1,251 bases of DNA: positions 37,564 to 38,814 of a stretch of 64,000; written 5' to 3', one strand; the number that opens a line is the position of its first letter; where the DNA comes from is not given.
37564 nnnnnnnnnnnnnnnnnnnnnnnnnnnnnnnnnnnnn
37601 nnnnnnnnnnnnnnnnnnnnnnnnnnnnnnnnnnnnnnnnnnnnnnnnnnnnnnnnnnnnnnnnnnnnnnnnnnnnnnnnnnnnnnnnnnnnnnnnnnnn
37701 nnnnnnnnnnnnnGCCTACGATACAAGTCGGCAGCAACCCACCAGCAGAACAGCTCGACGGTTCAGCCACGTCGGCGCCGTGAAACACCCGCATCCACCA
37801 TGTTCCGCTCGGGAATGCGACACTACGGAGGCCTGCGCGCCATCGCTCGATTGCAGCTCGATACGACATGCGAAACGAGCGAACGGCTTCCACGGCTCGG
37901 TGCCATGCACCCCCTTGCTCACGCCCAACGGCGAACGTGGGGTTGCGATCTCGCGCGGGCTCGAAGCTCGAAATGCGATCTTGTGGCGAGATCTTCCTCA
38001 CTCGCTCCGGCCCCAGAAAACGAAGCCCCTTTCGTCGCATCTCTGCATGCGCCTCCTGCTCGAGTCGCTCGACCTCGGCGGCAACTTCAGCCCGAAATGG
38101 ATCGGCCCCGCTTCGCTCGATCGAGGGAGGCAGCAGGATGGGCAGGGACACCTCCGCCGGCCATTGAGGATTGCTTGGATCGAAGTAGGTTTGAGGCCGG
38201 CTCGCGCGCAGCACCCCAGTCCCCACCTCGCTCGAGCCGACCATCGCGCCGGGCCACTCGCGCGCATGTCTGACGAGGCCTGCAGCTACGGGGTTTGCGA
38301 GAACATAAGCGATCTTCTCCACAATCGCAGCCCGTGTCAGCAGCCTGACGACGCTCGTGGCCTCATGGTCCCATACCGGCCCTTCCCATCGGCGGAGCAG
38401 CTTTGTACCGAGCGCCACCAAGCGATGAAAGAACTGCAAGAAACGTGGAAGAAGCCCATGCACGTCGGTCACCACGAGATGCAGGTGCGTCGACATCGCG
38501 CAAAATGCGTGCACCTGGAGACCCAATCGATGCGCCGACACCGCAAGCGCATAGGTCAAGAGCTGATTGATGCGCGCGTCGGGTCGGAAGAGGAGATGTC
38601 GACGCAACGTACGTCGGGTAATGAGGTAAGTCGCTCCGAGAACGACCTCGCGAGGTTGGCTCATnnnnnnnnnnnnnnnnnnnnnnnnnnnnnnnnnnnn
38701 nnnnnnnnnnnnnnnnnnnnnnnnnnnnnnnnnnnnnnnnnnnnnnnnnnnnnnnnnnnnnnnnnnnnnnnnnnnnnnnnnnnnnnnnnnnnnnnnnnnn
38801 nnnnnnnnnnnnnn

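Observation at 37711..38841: Unusually long (318 aa) IS200/RAYT-like HuH transposase with palindromic repeats upstream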

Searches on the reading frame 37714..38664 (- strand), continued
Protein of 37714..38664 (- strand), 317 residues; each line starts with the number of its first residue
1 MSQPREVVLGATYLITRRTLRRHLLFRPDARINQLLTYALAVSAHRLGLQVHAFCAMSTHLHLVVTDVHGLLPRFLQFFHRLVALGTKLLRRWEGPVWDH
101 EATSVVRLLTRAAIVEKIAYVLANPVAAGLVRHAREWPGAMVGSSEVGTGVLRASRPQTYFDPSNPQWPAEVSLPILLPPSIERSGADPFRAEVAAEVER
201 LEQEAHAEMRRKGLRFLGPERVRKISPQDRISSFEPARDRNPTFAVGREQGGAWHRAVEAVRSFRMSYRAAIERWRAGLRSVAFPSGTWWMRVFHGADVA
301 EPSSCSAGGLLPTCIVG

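Call 37: find_encoding_contigs(protein=P0426, flank=3000, max_places=2)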
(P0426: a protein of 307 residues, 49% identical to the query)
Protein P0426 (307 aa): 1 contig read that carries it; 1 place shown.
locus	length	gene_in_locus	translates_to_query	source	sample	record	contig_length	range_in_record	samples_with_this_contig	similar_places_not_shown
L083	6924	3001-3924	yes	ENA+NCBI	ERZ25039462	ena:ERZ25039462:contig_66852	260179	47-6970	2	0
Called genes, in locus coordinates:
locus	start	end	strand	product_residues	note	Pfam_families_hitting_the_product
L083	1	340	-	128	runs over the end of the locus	?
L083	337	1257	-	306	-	-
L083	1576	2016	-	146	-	-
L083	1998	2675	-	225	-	PF00753:Lactamase_B (weak)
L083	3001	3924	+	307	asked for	-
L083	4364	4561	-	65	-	-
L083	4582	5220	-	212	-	PF16702:DUF5063 (weak)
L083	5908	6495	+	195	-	-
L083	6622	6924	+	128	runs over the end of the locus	PF13291:ACT_4 (weak), PF19571:ACT_8 (weak), PF22190:TTHA0829-like_ACT (faint), PF01842:ACT, PF22629:ACT_AHAS_ss (faint), PF01842:ACT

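Call 51: list_cluster_members(proteins=[P0122, P0124, P0126, P0129, P0139, P0141, P0145, P0150, P0164, P0218])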
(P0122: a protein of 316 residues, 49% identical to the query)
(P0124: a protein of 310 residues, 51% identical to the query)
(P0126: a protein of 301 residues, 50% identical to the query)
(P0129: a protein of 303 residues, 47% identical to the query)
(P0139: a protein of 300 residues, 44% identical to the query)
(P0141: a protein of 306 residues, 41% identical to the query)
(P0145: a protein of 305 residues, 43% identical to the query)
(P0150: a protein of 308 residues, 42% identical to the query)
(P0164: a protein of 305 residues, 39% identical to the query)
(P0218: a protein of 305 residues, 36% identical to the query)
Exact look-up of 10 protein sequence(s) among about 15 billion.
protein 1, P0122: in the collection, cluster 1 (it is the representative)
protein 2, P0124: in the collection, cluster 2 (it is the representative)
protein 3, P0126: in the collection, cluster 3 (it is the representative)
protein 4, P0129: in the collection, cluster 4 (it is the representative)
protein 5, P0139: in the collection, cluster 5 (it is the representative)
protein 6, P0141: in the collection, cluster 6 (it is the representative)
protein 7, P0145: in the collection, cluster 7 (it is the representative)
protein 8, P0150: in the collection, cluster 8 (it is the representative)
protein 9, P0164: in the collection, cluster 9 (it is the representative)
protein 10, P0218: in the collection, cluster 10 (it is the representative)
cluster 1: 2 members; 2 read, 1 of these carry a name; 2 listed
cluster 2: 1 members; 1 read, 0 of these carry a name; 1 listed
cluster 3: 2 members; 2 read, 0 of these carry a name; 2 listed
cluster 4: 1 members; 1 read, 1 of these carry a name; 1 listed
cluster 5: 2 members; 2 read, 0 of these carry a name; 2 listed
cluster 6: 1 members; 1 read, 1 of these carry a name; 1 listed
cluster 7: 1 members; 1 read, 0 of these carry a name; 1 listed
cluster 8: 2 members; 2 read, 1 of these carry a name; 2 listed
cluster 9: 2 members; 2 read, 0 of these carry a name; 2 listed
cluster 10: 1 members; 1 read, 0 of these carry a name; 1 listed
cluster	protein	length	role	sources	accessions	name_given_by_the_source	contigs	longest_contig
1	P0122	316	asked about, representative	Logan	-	-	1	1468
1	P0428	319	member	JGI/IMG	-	REP element-mobilizing transposase RayT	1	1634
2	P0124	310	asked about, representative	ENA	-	-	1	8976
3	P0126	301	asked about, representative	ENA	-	-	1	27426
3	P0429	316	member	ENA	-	-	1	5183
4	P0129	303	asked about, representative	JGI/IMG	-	putative transposase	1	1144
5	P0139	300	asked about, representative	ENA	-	-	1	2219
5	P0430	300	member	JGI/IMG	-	-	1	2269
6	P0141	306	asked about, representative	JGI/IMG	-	REP element-mobilizing transposase RayT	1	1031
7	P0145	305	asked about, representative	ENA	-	-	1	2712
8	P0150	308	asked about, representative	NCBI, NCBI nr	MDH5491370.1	MAG: transposase [Myxococcales bacterium] | transposase [Myxococcales bacterium]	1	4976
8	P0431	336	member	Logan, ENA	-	-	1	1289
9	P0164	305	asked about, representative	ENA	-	-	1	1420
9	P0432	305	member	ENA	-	-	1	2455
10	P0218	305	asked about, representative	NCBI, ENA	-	-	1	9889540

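Call 63: find_encoding_contigs(protein=P0340, flank=3000, max_places=1)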
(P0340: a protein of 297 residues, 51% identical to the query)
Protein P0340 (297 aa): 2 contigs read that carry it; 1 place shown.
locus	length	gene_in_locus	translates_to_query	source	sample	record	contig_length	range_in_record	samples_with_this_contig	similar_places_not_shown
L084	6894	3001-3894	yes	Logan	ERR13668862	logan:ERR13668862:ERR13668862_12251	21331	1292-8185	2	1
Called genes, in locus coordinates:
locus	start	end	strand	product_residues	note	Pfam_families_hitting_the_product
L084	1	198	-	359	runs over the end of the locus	PF07167:PhaC_N, PF00561:Abhydrolase_1, PF12697:Abhydrolase_6, PF12146:Hydrolase_4 (weak), PF01738:DLH (faint)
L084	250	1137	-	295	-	-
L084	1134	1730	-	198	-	PF10517:DM13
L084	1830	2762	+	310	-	PF00126:HTH_1, PF03466:LysR_substrate, PF12727:PBP_like (faint)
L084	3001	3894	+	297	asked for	-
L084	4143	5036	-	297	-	PF10503:Esterase_PHB, PF00756:Esterase (weak), PF00561:Abhydrolase_1 (weak), PF00326:Peptidase_S9, PF02230:Abhydrolase_2 (weak)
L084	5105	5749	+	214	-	PF01510:Amidase_2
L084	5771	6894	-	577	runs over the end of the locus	PF00501:AMP-binding, PF23562:AMP-binding_C_3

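Call 64: find_encoding_contigs(protein=P0358, flank=3000, max_places=1)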
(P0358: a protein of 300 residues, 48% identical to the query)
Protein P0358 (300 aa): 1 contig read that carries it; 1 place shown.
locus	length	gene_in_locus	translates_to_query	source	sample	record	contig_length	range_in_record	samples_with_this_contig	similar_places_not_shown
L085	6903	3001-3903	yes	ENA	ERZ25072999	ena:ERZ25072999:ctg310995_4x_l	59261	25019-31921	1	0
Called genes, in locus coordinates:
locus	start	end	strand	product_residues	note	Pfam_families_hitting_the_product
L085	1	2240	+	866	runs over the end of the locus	-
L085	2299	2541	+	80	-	-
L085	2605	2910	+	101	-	PF00578:AhpC-TSA, PF08534:Redoxin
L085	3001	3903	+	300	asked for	-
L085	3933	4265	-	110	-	-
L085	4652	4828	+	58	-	-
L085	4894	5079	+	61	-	-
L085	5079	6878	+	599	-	PF00932:LTD, PF07894:SACK1 (weak), PF13091:PLDc_2, PF00614:PLDc (faint), PF13091:PLDc_2, PF00686:CBM_20 (weak)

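Call 65: find_encoding_contigs(protein=P0403, flank=3000, max_places=1)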
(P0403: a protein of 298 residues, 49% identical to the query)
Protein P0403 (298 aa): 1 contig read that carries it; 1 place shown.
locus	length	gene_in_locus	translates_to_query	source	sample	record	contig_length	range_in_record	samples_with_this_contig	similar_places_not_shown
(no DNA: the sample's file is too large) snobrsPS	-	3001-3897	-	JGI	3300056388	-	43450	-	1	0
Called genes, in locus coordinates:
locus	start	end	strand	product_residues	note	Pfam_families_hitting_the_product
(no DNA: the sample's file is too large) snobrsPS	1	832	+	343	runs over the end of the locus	PF00535:Glycos_transf_2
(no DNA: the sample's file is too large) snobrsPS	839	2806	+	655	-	PF13522:GATase_6, PF13537:GATase_7, PF00733:Asn_synthase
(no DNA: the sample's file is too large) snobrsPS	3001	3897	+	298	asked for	-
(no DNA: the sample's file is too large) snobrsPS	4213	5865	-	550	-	PF13231:PMT_2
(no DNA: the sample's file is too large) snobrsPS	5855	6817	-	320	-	PF01370:Epimerase, PF16363:GDP_Man_Dehyd, PF01073:3Beta_HSD, PF04321:RmlD_sub_bind (weak), PF07993:NAD_binding_4, PF13460:NAD_binding_10, PF02719:Polysacc_synt_2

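Call 66: find_encoding_contigs(protein=P0421, flank=3000, max_places=1)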
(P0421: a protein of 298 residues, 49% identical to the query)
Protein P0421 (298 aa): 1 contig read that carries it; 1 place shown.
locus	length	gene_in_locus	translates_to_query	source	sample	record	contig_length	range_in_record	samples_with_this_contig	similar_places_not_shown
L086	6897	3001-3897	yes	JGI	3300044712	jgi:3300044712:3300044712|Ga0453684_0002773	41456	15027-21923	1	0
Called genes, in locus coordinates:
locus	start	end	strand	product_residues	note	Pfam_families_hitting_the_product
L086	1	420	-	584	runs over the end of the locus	PF00561:Abhydrolase_1 (faint), PF12146:Hydrolase_4 (faint), PF12697:Abhydrolase_6, PF04055:Radical_SAM, PF13186:SPASM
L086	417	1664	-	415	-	PF06722:EryCIII-like_C (weak)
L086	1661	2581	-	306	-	PF03279:Lip_A_acyltrans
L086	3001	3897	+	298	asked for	-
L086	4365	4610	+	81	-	-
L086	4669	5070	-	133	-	-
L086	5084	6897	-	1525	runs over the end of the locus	PF20148:DUF6531 (faint), PF25023:TEN_YD-shell, PF05593:RHS_repeat, PF25023:TEN_YD-shell (weak)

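Call 86: search_protein_families(library=padloc, proteins=[window:37714-38664:-], max_evalue=0.01)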
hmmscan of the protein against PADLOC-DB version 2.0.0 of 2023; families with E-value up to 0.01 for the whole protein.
window:37714-38664:- (317 aa): 0 families

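Call 87: search_protein_families(library=phrogs, proteins=[window:37714-38664:-], max_evalue=0.01)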
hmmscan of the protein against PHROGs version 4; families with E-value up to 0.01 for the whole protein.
window:37714-38664:- (317 aa): 0 families

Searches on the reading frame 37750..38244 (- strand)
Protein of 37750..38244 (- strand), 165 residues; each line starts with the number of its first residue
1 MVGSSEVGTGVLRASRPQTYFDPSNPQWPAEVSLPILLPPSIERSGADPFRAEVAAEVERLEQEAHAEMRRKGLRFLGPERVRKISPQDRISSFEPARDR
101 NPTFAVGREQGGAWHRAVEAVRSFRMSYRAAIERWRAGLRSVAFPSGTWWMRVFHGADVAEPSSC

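Call 59: search_solved_structures(query=A6, max_evalue=10)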
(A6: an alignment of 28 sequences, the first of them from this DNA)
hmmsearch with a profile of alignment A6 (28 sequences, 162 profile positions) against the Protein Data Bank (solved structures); distinct sequences matched with E-value up to 10: 4.
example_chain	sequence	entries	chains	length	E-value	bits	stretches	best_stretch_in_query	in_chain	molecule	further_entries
9zem_A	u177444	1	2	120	0.073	16.3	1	38-110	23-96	HeliScrew4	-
9g6k_LC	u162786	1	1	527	0.21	14.8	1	58-144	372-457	Macro domain-containing protein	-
9i05_Xm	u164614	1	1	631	0.27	14.4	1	58-144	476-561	Macro domain-containing protein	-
2ke4_A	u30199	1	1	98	1.1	12.5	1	40-105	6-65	Cdc42-interacting protein 4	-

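Call 68: predict_structure(alignment_id=A6)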
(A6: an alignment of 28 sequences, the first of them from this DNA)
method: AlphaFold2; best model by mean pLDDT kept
length: 165 residues; sequences in the alignment: 28
mean_pLDDT: 87.7   pTM: 0.47
mean pLDDT of the five models: 87.7, 87.0, 85.1, 83.7, 83.0
residues with pLDDT >= 90: 101; 70-90: 50; 50-70: 9; < 50: 5
segments of 3 or more residues with pLDDT < 50: 95-98
pLDDT, mean of each block of 10 residues (from residue 1): 87 91 89 93 92 94 93 86 77 53 82 91 94 97 95 95 73
secondary structure, 60 per line:
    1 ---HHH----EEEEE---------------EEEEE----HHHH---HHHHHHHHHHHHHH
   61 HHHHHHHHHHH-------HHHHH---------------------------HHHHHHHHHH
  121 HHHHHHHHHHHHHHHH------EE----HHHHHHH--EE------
elements in order: E11-15 E31-35 H40-43 H47-71 H79-83 H111-136 H149-155
